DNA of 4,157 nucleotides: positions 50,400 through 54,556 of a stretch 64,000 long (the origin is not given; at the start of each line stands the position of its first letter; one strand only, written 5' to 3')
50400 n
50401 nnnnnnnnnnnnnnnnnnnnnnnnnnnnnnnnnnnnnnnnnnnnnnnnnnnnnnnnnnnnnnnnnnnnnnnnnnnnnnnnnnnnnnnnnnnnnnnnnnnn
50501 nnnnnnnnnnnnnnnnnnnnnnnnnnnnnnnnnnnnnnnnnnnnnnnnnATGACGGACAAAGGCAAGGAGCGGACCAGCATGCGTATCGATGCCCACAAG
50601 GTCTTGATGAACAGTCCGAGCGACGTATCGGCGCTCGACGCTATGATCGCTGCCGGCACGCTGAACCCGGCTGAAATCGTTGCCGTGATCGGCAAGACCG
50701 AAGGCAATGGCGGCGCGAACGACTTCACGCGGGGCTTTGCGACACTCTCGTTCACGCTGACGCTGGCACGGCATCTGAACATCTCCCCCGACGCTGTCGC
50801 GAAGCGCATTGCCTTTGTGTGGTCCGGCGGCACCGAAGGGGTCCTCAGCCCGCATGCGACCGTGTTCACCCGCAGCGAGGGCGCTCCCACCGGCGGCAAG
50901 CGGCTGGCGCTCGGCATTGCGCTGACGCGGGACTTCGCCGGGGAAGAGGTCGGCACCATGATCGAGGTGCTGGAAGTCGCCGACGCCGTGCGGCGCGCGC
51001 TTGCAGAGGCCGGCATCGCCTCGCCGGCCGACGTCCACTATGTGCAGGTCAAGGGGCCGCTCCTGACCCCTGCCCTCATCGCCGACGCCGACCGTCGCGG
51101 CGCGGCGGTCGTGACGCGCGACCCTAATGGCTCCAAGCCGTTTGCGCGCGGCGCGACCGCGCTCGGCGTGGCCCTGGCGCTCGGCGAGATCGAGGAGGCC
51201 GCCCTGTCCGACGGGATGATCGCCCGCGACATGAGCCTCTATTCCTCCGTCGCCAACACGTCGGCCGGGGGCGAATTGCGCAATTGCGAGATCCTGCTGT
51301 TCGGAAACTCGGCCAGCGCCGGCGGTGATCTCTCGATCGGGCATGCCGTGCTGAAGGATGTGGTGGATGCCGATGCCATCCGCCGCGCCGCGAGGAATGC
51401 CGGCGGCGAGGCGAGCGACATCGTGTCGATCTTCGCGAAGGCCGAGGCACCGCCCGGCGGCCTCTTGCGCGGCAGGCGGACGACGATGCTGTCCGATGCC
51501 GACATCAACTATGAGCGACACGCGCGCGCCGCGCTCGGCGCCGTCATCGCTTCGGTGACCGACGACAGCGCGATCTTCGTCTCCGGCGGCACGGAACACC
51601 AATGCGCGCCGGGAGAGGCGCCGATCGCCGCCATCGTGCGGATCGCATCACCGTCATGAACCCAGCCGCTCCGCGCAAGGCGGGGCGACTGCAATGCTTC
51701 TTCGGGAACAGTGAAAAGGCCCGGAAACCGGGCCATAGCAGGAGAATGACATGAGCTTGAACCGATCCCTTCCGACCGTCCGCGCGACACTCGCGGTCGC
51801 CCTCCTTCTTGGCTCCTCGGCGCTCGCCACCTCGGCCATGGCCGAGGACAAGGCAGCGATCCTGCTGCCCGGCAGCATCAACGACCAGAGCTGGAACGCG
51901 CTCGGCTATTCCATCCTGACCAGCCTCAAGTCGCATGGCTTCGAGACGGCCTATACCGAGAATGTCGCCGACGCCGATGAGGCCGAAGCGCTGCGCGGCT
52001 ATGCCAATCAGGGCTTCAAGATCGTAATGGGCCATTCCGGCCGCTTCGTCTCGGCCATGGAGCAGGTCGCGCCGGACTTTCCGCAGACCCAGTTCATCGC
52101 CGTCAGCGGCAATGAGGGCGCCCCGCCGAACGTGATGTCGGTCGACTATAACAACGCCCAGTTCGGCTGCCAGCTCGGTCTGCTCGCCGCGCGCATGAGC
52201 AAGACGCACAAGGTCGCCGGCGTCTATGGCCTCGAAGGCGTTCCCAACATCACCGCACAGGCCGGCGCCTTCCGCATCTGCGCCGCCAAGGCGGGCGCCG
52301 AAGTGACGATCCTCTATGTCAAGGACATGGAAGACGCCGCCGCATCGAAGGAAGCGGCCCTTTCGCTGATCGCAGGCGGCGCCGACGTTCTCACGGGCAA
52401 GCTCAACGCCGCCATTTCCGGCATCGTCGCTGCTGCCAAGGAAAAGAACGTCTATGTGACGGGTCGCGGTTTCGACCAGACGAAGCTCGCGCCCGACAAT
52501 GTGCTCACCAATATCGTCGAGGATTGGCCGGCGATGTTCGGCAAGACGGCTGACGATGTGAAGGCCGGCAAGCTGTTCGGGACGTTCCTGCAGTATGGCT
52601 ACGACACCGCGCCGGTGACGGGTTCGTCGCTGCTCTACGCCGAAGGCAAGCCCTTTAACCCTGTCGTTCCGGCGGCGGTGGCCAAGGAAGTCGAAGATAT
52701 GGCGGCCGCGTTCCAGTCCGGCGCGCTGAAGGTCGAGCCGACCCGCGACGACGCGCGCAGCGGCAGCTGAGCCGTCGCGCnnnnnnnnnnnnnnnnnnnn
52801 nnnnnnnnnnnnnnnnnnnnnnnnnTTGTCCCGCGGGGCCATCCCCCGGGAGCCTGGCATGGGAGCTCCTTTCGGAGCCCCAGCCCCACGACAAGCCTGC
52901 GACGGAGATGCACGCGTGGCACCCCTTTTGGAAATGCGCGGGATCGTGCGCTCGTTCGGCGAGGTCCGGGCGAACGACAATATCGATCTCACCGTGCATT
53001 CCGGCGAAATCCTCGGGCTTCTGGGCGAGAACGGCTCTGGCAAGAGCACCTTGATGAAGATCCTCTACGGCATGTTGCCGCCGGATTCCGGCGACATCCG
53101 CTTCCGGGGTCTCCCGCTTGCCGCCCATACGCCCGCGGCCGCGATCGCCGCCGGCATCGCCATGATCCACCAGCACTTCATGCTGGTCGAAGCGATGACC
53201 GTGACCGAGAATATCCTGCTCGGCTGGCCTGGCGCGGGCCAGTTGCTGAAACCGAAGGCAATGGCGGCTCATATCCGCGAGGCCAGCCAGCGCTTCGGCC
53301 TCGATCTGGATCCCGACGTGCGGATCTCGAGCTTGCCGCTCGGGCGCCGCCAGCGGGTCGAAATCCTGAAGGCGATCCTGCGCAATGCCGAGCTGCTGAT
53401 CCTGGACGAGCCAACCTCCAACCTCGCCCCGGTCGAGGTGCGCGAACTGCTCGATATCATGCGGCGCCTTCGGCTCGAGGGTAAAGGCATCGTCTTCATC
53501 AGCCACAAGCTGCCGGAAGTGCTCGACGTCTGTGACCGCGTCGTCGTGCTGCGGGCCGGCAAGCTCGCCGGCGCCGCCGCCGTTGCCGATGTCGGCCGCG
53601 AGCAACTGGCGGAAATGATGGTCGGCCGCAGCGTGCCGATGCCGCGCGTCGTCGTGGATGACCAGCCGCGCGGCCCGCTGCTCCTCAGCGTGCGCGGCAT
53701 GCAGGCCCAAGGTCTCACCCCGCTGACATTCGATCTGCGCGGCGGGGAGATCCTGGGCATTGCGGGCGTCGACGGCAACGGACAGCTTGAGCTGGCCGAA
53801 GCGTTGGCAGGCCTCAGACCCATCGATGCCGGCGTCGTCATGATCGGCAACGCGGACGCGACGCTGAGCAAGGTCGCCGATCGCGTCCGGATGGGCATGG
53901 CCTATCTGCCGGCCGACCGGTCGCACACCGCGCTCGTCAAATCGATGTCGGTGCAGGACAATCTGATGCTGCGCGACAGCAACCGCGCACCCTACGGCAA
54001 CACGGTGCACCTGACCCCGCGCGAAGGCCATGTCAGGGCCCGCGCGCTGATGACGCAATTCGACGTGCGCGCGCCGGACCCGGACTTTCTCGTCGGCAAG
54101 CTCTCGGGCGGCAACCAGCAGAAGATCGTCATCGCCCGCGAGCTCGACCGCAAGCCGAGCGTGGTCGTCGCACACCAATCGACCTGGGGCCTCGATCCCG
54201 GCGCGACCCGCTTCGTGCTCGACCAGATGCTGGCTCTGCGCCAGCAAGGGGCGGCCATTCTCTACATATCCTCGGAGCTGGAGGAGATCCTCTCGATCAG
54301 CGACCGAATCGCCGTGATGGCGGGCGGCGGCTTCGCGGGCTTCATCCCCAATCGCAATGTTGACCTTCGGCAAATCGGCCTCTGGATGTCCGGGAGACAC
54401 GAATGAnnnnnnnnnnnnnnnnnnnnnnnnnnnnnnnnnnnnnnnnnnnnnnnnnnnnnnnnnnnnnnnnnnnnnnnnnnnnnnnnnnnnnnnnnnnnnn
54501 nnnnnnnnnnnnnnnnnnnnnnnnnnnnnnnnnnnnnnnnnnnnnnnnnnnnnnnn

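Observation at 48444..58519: Candidate undescribed pathway for a cyclic ureide / oxidised pyrimidine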

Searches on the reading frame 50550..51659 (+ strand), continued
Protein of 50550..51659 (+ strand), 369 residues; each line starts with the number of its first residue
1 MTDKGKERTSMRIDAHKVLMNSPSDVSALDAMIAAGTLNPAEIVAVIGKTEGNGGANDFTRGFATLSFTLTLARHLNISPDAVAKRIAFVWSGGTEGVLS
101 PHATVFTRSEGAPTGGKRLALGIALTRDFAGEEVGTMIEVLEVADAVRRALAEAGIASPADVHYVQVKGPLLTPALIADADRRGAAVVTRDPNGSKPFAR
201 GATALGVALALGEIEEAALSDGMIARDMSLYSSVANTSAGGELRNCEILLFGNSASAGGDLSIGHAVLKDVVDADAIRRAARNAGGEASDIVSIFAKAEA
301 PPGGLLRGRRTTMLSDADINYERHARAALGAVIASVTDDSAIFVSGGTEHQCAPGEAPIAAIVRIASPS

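Call 64: search_solved_structures(query=P0001, show_alignments=5, max_evalue=1e-90)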
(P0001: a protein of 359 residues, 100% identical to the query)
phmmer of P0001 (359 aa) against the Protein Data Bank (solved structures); distinct sequences matched with E-value up to 1e-90: 4.
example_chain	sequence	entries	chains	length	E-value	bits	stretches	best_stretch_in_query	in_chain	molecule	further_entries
6bum_A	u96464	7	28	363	5.2e-112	377.7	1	2-355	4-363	Cyanuric acid amidohydrolase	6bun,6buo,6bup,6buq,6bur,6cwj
6dhj_A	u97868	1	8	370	1.5e-110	372.9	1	2-356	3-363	Cyanuric acid amidohydrolase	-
5t13_A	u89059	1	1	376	6.1e-107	361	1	4-356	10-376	Cyanuric acid amidohydrolase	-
4bvq_A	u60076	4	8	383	4.8e-100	338.4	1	2-354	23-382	CYANURIC ACID AMIDOHYDROLASE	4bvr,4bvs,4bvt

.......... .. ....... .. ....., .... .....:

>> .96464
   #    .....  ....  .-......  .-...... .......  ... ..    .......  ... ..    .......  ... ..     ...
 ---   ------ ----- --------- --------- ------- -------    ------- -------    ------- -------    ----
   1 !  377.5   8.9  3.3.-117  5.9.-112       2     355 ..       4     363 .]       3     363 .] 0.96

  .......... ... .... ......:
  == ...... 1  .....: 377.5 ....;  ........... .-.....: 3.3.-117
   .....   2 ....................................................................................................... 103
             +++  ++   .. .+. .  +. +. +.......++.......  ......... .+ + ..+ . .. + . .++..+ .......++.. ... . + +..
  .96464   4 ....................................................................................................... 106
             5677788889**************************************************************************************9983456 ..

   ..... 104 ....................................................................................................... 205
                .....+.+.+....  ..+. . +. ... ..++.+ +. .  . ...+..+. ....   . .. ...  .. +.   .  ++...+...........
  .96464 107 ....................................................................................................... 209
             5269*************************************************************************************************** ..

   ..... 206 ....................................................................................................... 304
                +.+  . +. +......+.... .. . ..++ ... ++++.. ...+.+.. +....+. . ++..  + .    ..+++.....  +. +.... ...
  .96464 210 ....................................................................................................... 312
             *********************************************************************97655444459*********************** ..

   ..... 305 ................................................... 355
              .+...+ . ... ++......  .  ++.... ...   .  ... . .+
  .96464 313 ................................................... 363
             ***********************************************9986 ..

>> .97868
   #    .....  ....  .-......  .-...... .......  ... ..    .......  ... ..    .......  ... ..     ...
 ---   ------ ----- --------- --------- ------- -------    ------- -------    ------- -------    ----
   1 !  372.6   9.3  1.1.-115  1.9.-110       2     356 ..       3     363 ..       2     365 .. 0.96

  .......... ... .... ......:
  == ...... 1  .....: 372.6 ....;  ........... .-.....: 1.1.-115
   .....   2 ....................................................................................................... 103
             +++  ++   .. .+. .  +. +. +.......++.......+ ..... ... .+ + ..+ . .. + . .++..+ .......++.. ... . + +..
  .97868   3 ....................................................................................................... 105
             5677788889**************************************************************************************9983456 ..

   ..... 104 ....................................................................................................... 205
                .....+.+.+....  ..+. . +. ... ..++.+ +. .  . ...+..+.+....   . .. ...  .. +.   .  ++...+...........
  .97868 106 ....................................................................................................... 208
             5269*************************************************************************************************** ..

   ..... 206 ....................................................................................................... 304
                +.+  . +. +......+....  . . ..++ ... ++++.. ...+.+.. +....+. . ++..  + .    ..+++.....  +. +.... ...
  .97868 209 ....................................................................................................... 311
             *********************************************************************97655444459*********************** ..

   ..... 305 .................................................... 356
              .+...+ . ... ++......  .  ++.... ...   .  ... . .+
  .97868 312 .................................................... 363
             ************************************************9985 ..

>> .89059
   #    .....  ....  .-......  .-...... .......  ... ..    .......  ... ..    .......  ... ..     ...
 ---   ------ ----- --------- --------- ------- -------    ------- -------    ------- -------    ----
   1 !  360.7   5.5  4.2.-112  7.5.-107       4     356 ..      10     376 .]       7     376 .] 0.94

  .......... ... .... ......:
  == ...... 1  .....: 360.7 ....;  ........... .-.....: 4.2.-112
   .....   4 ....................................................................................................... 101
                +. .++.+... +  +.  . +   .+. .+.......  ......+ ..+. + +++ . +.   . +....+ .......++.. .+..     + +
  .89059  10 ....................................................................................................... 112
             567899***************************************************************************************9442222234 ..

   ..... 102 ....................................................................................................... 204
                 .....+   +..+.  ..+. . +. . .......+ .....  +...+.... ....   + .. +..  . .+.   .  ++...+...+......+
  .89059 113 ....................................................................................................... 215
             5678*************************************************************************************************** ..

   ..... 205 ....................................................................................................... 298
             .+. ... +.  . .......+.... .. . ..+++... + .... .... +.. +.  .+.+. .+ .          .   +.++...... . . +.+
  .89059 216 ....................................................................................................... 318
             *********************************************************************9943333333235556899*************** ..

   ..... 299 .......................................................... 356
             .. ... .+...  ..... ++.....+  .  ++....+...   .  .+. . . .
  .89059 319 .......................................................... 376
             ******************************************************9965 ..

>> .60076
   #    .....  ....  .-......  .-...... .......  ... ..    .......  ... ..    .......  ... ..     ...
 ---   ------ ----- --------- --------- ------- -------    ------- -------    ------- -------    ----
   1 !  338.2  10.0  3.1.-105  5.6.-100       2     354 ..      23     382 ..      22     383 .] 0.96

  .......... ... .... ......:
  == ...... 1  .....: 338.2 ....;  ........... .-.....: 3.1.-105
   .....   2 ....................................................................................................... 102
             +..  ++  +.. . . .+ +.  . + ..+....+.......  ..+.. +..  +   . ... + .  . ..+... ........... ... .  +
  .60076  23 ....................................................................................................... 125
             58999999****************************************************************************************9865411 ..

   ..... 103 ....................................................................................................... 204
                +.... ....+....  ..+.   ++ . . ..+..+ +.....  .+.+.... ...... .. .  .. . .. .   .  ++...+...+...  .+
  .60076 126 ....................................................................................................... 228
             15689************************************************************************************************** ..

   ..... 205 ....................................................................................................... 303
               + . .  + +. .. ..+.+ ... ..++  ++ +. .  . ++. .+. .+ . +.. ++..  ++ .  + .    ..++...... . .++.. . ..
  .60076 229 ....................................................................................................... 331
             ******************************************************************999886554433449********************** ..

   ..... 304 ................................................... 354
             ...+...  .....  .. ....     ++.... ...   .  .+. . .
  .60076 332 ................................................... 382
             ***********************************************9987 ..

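Call 77: find_encoding_contigs(protein=L019:15695-17098:+, flank=10000, max_places=2)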
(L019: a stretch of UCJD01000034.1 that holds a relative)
Protein L019:15695-17098:+ (467 aa): no gene with exactly this product is on record in the collection.

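Call 78: find_encoding_contigs(protein=L034:11138-12553:+, flank=10000, max_places=2)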
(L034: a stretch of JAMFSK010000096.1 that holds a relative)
Protein L034:11138-12553:+ (471 aa): 4 contigs read that carry it; 2 places shown.
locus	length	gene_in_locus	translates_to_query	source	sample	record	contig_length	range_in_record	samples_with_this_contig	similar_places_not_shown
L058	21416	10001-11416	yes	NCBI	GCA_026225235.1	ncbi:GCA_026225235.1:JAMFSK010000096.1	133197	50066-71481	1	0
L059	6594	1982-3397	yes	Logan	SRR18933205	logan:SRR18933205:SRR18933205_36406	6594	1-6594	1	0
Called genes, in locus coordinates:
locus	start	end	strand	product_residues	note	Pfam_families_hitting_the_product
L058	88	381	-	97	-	PF07045:DUF1330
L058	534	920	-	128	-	PF07366:SnoaL, PF12680:SnoaL_2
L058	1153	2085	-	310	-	PF05368:NmrA, PF13460:NAD_binding_10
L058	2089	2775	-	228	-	PF02798:GST_N, PF13409:GST_N_2, PF13417:GST_N_3, PF00043:GST_C, PF14497:GST_C_3 (weak), PF13410:GST_C_2 (weak)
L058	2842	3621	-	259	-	PF00106:adh_short, PF01370:Epimerase (weak), PF13561:adh_short_C2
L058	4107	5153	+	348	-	PF02608:Bmp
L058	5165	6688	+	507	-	PF00005:ABC_tran, PF13304:AAA_21 (faint), PF00005:ABC_tran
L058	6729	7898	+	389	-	PF02653:BPD_transp_2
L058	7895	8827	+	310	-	PF02653:BPD_transp_2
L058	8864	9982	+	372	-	PF09663:Amido_AtzD_TrzD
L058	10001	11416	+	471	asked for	PF01425:Amidase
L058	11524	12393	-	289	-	PF09339:HTH_IclR, PF01614:IclR_C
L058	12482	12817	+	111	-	-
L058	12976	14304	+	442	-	PF03573:OprD (weak)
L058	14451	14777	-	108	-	PF03795:YCII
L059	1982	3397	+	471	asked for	PF01425:Amidase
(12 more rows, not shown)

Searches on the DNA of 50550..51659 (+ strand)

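Call 87: search_rna_families(sources=[L027, L033, L038, L030, L056], threshold=gathering)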
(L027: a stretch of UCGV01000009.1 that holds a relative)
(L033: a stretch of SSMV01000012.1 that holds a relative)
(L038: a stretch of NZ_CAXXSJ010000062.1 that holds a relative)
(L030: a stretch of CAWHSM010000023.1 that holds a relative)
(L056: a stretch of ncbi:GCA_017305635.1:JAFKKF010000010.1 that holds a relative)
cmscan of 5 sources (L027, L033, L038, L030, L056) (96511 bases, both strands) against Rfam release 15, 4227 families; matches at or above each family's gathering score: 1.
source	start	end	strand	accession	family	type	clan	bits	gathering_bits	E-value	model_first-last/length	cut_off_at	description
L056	20460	20520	+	RF01734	Fluoride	Cis-reg; riboswitch;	-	50.7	34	6.2e-11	1-64/64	no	Fluoride riboswitch aptamer (crcB RNA motif)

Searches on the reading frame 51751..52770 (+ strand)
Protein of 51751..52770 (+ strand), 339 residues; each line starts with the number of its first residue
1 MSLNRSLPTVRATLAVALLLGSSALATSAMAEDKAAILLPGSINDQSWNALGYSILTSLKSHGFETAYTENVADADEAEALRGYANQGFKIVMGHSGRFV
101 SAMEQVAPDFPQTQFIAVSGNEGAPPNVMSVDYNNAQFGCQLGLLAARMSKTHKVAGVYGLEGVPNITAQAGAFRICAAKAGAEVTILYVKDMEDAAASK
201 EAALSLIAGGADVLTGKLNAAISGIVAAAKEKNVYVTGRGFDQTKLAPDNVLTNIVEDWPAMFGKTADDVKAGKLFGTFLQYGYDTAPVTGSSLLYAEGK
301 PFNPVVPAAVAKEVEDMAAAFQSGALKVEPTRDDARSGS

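Call 3: search_protein_families(library=pfam, proteins=[window:51751-52770:+])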
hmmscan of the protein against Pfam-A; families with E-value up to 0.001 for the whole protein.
window:51751-52770:+ (339 aa): 1 family
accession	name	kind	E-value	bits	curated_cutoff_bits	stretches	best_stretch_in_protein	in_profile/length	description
PF02608.20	Bmp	-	1.1e-34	120.2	24.1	1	34-286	3-263/301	ABC transporter substrate-binding protein PnrA-like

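Call 4: search_protein_families(library=ncbifam, proteins=[window:51751-52770:+])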
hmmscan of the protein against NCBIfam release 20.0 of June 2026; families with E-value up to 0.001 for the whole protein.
window:51751-52770:+ (339 aa): 1 family
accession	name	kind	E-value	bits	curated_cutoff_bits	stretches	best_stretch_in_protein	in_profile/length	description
NF047927.1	ABC_BMP_B6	equivalog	1.1e-21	77.3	400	1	34-335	4-306/314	putative B6 ABC transporter substrate-binding protein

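Call 75: search_solved_structures(query=window:51751-52770:+, max_evalue=0.001)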
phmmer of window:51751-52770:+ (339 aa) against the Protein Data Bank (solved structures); distinct sequences matched with E-value up to 0.001: 13.
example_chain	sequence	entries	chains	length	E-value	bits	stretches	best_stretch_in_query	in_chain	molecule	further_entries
6pi5_A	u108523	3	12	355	4.6e-23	85.3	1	35-328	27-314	Atrazine periplasmic binding protein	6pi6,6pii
7x0r_A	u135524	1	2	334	3.9e-19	72.4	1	40-286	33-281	Lbp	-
3s99_A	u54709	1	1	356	6e-17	65.2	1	57-270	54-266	Basic membrane lipoprotein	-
2hqb_A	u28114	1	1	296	2.7e-14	56.5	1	36-324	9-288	Transcriptional activator of comK gene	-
4p98_A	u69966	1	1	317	1.3e-13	54.3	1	22-226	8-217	Extracellular solute-binding protein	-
9q1u_A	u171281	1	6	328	2.9e-11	46.5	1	33-283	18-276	Basic membrane protein A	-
6shu_A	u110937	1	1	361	1.9e-08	37.3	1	36-277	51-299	Basic membrane protein D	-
6y9u_A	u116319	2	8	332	2e-07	33.9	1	40-233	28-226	Lipoprotein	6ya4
6yab_AAA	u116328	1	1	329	2.1e-07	33.9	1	40-233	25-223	Lipoprotein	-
6yab_DDD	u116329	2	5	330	2.2e-07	33.8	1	40-233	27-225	Lipoprotein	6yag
6ya3_C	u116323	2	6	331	2.2e-07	33.8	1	40-233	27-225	Lipoprotein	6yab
4ycs_A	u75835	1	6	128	3.1e-05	26.8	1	41-149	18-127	Uncharacterized protein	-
4iil_A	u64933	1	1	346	0.00055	22.6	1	85-252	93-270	Membrane lipoprotein TpN38(b)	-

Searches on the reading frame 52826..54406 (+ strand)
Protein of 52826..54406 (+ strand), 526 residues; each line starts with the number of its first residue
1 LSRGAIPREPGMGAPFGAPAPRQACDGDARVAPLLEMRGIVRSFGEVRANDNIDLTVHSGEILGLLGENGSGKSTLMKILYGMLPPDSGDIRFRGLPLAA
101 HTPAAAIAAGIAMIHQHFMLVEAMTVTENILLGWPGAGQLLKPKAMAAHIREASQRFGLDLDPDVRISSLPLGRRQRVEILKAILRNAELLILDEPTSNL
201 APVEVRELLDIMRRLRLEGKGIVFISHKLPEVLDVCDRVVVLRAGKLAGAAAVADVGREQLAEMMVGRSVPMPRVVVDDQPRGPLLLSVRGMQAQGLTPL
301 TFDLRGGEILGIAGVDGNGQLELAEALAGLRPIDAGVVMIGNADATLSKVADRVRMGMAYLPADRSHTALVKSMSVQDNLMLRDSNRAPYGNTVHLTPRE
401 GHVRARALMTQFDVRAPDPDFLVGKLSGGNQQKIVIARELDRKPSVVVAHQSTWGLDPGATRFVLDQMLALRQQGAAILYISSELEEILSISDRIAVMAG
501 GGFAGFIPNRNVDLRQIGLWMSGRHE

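Call 3: search_protein_families(library=pfam, proteins=[window:52826-54406:+])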
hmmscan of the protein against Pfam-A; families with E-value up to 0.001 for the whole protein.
window:52826-54406:+ (526 aa): 2 families
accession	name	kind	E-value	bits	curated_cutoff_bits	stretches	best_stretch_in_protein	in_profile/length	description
PF00005.33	ABC_tran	-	7.5e-46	156.6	25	2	51-198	2-137/137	ABC transporter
PF13304.12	AAA_21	-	8.3e-10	39.6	27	1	165-234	233-304/304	AAA domain, putative AbiEii toxin, Type IV TA system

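Call 4: search_protein_families(library=ncbifam, proteins=[window:52826-54406:+])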
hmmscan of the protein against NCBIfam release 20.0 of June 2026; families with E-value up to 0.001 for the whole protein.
window:52826-54406:+ (526 aa): 191 families (the best 25 are shown)
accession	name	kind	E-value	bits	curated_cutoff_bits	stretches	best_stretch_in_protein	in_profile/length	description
NF047930.1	ABC_ATP_B6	equivalog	5.9e-131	437.5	670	1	34-523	2-510/510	putative B6 ABC transporter ATP-binding protein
NF008442.0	PRK11288.1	equivalog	2.5e-112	375.8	689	1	31-516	4-490/504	L-arabinose ABC transporter ATP-binding protein AraG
NF010069.0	PRK13549.1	equivalog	1.4e-110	370.2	699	1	33-516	4-496/513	xylose ABC transporter ATP-binding protein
NF008030.0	PRK10762.1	equivalog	9.5e-106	354.5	745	1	33-510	3-480/501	ribose ABC transporter ATP-binding protein RbsA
NF011967.0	PRK15439.1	equivalog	1.5e-105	353.6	586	1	29-517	6-495/510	autoinducer 2 ABC transporter ATP-binding protein LsrA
TIGR02633.1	xylG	equivalog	5.6e-100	335.2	723.65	1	34-516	1-494/500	D-xylose ABC transporter ATP-binding protein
NF041861.1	YtfR_transport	equivalog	2.3e-99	333.1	850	1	34-499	1-468/492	galactofuranose ABC transporter, ATP-binding protein YtfR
NF008215.0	PRK10982.1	equivalog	1.6e-95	320.6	828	1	33-513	12-494/506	galactose/methyl galactoside ABC transporter ATP-binding protein MglA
NF007253.0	PRK09700.1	equivalog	3.9e-93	312.7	772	1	31-511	2-495/510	D-allose ABC transporter ATP-binding protein AlsA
NF040905.2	GguA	equivalog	5.7e-90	302.1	810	1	34-514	1-493/500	multiple monosaccharide ABC transporter ATP-binding protein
TIGR04406.1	LPS_export_lptB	equivalog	1.3e-55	188.3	240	2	35-256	2-222/239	LPS export ABC transporter ATP-binding protein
TIGR01188.1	drrA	subfamily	1.4e-54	185.5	312.45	2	43-255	2-210/302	daunorubicin resistance ABC transporter, ATP-binding protein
NF033858.1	ABC2_perm_RbbA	equivalog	1.2e-52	179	1050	2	32-257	264-485/909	ribosome-associated ATPase/putative transporter RbbA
TIGR03410.1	urea_trans_UrtE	equivalog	6e-52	176.4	285.8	2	35-265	1-228/230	urea ABC transporter ATP-binding subunit UrtE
TIGR02315.1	ABC_phnC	equivalog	5e-50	170.2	266.1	2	35-259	2-236/243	phosphonate ABC transporter ATP-binding protein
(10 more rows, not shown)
